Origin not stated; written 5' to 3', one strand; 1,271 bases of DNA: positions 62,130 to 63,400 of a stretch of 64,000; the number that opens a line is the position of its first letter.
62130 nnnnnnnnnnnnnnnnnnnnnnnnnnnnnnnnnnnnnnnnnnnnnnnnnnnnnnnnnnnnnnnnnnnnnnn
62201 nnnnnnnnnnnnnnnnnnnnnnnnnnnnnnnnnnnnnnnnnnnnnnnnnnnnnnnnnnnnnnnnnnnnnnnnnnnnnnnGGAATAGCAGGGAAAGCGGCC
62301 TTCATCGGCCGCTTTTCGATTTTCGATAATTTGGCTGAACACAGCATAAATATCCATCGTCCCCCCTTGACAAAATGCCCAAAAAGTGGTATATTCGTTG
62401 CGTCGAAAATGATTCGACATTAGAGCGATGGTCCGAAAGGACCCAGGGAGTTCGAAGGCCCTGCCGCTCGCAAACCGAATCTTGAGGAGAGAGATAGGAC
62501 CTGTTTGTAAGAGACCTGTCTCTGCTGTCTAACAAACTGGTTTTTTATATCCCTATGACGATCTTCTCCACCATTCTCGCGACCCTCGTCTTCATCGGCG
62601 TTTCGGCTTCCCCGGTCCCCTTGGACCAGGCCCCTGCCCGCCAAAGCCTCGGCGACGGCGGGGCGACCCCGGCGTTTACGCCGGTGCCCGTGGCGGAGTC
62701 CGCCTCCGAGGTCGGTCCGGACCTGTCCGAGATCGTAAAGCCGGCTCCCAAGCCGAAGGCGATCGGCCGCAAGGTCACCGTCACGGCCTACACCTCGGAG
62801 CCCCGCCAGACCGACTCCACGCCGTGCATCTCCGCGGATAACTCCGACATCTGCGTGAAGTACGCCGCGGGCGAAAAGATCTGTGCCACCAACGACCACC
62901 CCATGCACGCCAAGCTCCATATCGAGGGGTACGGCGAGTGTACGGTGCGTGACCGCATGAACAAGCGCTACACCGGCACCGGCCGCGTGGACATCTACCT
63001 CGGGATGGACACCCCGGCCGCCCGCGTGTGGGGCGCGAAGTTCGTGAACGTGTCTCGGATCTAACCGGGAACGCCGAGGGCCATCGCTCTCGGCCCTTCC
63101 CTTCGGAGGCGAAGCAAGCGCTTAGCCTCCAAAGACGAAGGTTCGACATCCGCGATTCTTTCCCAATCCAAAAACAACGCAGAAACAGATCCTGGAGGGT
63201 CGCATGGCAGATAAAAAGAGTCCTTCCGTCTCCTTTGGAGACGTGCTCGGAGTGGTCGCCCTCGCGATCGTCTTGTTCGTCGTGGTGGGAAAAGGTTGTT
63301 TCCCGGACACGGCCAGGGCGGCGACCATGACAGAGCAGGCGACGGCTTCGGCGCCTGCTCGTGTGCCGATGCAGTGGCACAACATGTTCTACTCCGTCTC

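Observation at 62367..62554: Strong promoter, ~150-nt structured leader and intrinsic terminator upstream of a 3D-domain cell-wall gene (riboswitch/attenuator candidate)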

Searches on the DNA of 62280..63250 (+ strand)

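Call 4: search_rna_families(source=window, start=62280, end=63250, threshold=evalue, max_evalue=10, show_alignments=5)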
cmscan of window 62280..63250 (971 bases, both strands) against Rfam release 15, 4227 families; matches with E-value up to 10: 9.
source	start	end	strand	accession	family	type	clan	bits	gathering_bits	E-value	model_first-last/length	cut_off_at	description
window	62616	62660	-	RF03059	raiA-hairpin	Gene; sRNA;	-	16.6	43.7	3.6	1-48/48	no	raiA-hairpin RNA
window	63082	63154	-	RF03893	mir-4879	Gene; miRNA;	-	16.4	100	2.7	1-75/75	no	mir-4879 microRNA precursor family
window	62719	62776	+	RF04231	mir-9191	Gene; miRNA;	-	16.4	100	6.3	1-73/73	no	mir-9191 microRNA precursor family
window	62756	62824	-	RF03417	mir-343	Gene; miRNA;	-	16.3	70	2.4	1-70/70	no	mir-343 microRNA precursor family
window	62283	62324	+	RF03790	MIR8008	Gene; miRNA;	-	15.6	66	6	1-55/55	no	MIR8008 microRNA precursor family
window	63066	63103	+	RF03192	mir-6794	Gene; miRNA;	-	15.4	74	9.3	1-62/62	no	mir-6794 microRNA precursor family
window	62280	62328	-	RF02968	DUF3800-IX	Gene; sRNA;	-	14.2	36.8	9.7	1-45/67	3'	DUF3800-IX RNA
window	63205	63242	+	RF01716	PhotoRC-I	Cis-reg;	-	11.5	45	6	1-44/44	no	PhotoRC-I RNA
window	62565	62599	-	RF01126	sR41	Gene; snRNA; snoRNA; CD-box;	-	11.2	54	7.8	1-53/53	no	Small nucleolar RNA sR41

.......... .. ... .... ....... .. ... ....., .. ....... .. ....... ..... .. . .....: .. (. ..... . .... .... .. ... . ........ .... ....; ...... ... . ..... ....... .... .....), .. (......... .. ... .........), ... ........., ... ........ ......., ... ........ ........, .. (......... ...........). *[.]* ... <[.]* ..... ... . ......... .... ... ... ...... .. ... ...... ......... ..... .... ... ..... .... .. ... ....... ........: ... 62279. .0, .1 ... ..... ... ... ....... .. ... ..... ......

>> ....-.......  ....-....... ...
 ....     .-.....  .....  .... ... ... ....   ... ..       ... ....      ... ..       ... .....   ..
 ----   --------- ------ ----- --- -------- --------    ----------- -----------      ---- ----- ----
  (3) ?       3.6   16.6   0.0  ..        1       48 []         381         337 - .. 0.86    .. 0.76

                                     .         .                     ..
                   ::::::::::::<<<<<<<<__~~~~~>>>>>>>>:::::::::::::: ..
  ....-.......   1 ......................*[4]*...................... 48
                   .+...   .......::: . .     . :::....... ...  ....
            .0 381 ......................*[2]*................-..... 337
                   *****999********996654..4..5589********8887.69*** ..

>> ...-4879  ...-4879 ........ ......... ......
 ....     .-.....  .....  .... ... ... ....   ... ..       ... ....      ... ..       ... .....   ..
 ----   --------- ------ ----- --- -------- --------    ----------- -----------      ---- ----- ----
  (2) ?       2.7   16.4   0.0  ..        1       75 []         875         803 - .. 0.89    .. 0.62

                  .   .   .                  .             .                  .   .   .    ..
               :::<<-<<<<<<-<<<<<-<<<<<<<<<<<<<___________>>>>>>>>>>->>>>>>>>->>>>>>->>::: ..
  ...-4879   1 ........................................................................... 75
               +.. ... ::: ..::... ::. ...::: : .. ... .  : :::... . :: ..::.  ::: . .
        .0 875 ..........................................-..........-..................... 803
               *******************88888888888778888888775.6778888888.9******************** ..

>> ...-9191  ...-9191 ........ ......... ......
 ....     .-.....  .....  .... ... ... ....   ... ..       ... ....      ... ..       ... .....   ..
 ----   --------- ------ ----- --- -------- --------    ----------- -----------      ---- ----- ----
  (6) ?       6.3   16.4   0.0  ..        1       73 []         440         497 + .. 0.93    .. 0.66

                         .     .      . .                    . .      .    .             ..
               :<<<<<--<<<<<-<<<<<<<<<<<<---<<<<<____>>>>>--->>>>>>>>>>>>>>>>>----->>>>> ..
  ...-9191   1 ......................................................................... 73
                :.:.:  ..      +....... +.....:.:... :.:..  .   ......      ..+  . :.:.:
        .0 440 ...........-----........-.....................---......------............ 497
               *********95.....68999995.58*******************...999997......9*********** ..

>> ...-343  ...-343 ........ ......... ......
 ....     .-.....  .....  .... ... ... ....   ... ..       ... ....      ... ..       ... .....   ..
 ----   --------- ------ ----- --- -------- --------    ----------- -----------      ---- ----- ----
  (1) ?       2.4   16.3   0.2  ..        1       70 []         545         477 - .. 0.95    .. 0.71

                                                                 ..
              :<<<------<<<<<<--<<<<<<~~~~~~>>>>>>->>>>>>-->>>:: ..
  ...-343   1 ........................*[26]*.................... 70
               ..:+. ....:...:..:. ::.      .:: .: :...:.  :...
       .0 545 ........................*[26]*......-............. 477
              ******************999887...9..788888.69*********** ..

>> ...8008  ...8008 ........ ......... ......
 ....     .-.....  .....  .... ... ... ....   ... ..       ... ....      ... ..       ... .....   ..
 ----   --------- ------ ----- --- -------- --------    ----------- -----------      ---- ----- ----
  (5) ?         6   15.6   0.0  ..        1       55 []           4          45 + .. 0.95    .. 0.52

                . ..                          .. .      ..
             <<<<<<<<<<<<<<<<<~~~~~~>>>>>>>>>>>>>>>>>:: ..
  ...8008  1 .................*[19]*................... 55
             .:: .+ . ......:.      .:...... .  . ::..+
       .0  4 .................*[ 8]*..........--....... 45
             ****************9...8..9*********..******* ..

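Call 29: search_rna_families(sources=[L001, L002, L017, L022, L023, L025, L029, L034, L036, L038, L047, L161, L164, L165, L009, L074, L012, L003, L062], threshold=gathering)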
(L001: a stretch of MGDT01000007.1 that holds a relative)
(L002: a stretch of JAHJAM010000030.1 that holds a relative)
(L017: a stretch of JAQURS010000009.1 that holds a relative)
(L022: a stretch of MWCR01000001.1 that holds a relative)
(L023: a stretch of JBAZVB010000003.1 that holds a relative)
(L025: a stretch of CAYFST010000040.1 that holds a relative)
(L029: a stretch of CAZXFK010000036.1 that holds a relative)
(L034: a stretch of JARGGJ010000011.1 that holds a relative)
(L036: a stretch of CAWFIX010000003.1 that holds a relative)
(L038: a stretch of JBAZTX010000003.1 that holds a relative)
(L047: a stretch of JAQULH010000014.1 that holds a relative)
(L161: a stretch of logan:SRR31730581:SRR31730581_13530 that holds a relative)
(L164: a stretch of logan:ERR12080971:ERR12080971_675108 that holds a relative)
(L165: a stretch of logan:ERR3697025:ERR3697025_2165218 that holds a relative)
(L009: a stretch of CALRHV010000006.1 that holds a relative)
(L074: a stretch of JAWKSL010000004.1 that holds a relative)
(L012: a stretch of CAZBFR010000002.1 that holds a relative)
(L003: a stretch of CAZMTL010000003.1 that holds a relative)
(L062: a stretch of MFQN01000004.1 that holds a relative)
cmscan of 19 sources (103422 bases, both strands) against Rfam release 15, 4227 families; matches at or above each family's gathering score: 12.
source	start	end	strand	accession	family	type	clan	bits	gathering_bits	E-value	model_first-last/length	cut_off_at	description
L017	3400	3470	-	RF00005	tRNA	Gene; tRNA;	CL00001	70.5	29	3.7e-13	1-71/71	no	tRNA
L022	3490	3561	-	RF00005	tRNA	Gene; tRNA;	CL00001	70.2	29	4.5e-13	1-71/71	no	tRNA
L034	4474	4544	-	RF00005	tRNA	Gene; tRNA;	CL00001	67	29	3.3e-12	1-71/71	no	tRNA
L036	4690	4760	-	RF00005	tRNA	Gene; tRNA;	CL00001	67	29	3.3e-12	1-71/71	no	tRNA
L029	3407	3478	-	RF00005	tRNA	Gene; tRNA;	CL00001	66.8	29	3.7e-12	1-71/71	no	tRNA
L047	3342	3412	-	RF00005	tRNA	Gene; tRNA;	CL00001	66.4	29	5.1e-12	1-71/71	no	tRNA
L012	5811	5882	-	RF00005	tRNA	Gene; tRNA;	CL00001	66.3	29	5.4e-12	1-71/71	no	tRNA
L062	3660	3731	+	RF00005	tRNA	Gene; tRNA;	CL00001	62.8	29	4.8e-11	1-71/71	no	tRNA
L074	4257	4330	-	RF00005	tRNA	Gene; tRNA;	CL00001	61.4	29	1.2e-10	1-71/71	no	tRNA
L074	6282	6368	+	RF00005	tRNA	Gene; tRNA;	CL00001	56.1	29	3.3e-09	1-71/71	no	tRNA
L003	4007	4079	+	RF00005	tRNA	Gene; tRNA;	CL00001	54.8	29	7.8e-09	1-71/71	no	tRNA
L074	4139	4220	+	RF00005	tRNA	Gene; tRNA;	CL00001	46.8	29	1.2e-06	1-71/71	no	tRNA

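Call 46: build_rna_model(alignment_id=A5, structure=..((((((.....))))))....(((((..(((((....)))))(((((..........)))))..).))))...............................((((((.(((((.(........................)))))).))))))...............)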
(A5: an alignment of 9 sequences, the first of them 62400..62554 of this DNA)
Model R1 built from alignment A5 (9 sequences, 169 columns); structure: as given.
model positions 157; base pairs 32; branch points 3; effective number of sequences 1.67; information 0.59 bits per position. Calibrated on 0.2 Mb of random sequence (short: E-values are rough).
structure used (alignment columns):
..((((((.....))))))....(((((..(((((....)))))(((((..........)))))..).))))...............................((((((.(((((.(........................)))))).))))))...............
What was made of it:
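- There are only 9 full members from two tight subgroups, and the CM has an effective sequence number of 1.67 (call 46), so the covariation reflects few independent events.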

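Call 48: search_with_rna_model(model_id=R1, sources=[window, L001, L002, L003, L004, L005, L006, L007, L008, L009, L010, L011, L012, L013, L014, L015, L016, L017, L018, L019, L020, L021, L022, L023, L024, L025, L026, L027, L028, L029, L030, L031, L032, L033, L034, L035, L036, L037, L038, L039, L040, L041, L042, L043, L044, L045, L046, L047, L048, L049, L050, L051, L052, L053, L054, L055, L056, L057, L058, L059, L060, L061, L062, L063, L064, L065, L066, L067, L068, L069, L070, L071, L072, L073, L074, L075, L076, L077, L078, L079, L080, L161, L162, L163, L164, L165, L166, L167, L168, L169, L170, L171], max_evalue=10, make_alignment=true)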
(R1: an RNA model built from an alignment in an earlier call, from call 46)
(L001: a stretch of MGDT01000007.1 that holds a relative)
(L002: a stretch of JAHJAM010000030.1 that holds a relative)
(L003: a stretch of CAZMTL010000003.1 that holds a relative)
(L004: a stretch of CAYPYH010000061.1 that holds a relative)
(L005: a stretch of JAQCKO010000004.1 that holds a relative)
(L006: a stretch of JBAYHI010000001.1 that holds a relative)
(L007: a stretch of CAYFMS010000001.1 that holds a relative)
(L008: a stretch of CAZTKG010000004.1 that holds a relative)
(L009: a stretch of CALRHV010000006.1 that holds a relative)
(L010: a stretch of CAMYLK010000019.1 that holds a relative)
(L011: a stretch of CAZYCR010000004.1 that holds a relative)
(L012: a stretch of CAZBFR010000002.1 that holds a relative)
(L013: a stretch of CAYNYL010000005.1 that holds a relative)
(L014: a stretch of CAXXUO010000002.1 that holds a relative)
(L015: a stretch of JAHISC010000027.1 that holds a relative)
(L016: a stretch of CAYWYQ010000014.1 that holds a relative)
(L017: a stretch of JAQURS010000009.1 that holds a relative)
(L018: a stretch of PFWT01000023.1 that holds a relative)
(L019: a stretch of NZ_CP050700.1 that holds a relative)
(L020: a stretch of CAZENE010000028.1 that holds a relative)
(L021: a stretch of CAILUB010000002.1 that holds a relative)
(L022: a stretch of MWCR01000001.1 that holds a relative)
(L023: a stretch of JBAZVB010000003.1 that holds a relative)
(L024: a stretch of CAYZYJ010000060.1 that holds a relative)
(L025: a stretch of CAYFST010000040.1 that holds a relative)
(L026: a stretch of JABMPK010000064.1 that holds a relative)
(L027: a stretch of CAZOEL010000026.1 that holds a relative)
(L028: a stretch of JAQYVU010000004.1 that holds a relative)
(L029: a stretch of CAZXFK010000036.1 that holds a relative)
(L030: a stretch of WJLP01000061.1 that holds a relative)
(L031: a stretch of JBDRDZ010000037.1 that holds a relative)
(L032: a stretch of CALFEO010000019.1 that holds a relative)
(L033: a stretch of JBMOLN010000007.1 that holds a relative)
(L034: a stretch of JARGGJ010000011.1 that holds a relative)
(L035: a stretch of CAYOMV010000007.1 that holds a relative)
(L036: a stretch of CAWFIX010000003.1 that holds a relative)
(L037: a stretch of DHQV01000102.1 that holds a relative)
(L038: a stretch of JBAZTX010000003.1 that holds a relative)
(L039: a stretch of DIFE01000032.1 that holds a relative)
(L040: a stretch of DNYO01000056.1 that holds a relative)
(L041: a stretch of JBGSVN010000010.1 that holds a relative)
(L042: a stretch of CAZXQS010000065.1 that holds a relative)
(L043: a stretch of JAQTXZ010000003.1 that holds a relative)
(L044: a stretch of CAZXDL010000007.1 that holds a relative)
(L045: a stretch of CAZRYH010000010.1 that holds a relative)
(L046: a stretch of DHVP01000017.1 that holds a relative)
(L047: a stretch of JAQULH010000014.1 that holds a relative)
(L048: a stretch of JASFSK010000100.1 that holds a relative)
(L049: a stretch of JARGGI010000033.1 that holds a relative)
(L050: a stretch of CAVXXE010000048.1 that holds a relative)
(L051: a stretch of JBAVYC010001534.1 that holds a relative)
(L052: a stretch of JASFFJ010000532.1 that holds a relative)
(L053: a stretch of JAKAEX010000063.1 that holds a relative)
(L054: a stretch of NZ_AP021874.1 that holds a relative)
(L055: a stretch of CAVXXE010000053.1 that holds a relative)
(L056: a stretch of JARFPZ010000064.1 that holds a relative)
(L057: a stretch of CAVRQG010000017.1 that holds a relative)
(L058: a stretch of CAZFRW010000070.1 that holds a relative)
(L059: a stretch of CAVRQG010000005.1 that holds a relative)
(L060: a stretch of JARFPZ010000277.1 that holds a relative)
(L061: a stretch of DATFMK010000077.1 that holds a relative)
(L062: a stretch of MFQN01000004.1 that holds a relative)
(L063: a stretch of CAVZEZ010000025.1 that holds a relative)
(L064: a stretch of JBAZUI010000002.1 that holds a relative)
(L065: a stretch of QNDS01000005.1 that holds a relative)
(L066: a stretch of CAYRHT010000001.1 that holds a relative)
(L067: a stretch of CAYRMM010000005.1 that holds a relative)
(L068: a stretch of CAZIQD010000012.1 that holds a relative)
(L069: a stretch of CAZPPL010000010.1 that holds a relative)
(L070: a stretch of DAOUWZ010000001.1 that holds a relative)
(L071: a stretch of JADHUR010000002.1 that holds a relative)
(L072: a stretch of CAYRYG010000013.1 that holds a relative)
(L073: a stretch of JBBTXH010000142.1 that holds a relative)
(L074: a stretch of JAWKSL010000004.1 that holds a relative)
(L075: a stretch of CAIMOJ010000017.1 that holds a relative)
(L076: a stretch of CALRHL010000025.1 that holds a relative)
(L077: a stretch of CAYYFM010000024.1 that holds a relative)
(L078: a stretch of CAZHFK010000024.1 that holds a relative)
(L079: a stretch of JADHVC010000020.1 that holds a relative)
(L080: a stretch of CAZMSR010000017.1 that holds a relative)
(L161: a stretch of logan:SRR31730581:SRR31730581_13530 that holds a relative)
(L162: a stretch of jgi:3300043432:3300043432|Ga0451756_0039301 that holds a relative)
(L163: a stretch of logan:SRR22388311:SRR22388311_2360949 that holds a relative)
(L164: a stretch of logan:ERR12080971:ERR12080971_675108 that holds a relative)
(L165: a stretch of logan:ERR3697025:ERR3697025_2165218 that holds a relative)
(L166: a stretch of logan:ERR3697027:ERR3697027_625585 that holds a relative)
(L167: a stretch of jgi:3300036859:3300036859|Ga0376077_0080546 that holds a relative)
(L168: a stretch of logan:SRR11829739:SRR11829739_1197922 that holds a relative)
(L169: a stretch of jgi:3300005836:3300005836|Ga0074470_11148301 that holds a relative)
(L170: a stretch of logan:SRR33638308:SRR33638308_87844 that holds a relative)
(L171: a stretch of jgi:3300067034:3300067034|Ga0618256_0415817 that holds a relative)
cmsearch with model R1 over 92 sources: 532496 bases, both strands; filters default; matches with E-value up to 10: 18.
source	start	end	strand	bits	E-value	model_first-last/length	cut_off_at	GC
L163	707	863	+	158.2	1.1e-30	1-157/157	no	0.54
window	62400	62556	+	158.1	1.2e-30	1-157/157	no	0.48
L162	129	285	+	154.6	6.4e-30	1-157/157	no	0.55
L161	712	869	+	153.5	1.1e-29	1-157/157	no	0.52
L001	2834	2990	+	142.5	2.1e-27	1-157/157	no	0.55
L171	1026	1183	+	129.4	1.1e-24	1-157/157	no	0.54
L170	180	336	+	127.2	3.2e-24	1-157/157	no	0.54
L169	285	440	+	124.6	1.1e-23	1-157/157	no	0.5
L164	735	892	+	122.7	2.8e-23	1-157/157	no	0.51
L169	383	450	-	22.6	0.02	77-145/157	no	0.46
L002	2691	2813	+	22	0.028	1-157/157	no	0.36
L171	1126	1189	-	21.3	0.039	81-145/157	no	0.42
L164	823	953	-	18.6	0.14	1-157/157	no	0.5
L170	278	346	-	17.7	0.22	77-145/157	no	0.48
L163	793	910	-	15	0.81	1-157/157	no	0.56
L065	6062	6191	+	14.8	0.89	1-157/157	no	0.47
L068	4995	5156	-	14.5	1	1-157/157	no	0.5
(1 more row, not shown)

Alignment A6: 18 matches aligned to the model, 220 columns, each read 5' to 3' on its own strand. Consensus structure (alignment columns), stored with it:
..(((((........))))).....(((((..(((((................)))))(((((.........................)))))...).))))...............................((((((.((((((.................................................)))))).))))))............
